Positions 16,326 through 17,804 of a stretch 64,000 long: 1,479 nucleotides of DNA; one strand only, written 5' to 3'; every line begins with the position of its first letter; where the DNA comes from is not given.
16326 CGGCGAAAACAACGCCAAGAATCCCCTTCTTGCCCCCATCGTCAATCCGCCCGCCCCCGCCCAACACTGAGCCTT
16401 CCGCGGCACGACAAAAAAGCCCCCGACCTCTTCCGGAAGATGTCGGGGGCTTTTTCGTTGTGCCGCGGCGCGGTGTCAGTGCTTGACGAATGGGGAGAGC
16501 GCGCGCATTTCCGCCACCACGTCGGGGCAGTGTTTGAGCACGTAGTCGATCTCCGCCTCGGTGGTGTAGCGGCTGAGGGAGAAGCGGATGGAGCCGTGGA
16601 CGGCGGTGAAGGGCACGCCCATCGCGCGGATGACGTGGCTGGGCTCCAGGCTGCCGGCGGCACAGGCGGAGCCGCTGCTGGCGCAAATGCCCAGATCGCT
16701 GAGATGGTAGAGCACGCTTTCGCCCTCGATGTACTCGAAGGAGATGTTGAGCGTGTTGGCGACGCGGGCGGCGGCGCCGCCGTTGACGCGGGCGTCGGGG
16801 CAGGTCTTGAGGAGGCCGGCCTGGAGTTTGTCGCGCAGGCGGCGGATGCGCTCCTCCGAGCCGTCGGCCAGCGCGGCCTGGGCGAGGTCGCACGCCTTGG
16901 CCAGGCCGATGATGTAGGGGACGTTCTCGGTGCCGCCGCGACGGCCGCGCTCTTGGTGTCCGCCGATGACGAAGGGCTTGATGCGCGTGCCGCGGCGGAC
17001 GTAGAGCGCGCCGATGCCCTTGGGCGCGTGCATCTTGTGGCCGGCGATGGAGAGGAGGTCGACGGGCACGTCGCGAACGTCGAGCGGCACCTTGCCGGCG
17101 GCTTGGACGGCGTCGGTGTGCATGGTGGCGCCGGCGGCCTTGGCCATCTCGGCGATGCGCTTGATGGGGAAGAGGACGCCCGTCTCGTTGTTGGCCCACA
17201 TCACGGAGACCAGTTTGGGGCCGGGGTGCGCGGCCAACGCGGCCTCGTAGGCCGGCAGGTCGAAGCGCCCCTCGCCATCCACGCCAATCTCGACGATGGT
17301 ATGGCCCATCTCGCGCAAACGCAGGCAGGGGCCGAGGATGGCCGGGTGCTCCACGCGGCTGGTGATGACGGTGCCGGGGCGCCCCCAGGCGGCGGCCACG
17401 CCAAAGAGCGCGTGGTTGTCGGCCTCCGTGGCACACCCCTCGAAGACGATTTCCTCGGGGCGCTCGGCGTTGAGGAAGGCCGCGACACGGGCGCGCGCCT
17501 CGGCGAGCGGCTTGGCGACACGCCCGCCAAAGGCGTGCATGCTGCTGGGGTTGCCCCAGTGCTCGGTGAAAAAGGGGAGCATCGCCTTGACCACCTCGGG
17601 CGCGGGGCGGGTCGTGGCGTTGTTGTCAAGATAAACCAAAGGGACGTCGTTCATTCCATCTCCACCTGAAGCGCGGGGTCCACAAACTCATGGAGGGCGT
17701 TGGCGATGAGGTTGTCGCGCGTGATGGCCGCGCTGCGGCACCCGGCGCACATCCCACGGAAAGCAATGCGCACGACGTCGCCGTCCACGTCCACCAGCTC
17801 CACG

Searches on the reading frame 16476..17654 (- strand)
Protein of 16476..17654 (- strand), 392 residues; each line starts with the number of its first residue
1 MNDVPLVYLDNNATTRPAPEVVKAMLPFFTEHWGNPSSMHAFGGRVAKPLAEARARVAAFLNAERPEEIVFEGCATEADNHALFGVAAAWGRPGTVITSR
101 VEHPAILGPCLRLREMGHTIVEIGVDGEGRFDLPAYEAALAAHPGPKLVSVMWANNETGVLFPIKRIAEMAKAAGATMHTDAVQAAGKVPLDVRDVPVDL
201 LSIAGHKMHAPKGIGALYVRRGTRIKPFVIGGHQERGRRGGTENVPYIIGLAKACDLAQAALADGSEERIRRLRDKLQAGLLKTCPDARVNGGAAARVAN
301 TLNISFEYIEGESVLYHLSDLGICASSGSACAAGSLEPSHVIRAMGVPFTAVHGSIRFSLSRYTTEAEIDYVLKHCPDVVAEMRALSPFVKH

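Call 106: search_protein_families(library=pfam, proteins=[window:16476-17654:-], max_evalue=0.001)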
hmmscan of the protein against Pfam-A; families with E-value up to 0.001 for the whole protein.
window:16476-17654:- (392 aa): 2 families
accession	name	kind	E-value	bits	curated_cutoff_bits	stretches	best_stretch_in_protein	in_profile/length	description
PF00266.25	Aminotran_5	-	1.4e-80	271.5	21.5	1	7-372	1-371/371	Aminotransferase class-V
PF00155.27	Aminotran_1_2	-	2e-05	24.4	19.7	1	50-174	44-175/361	Aminotransferase class I and II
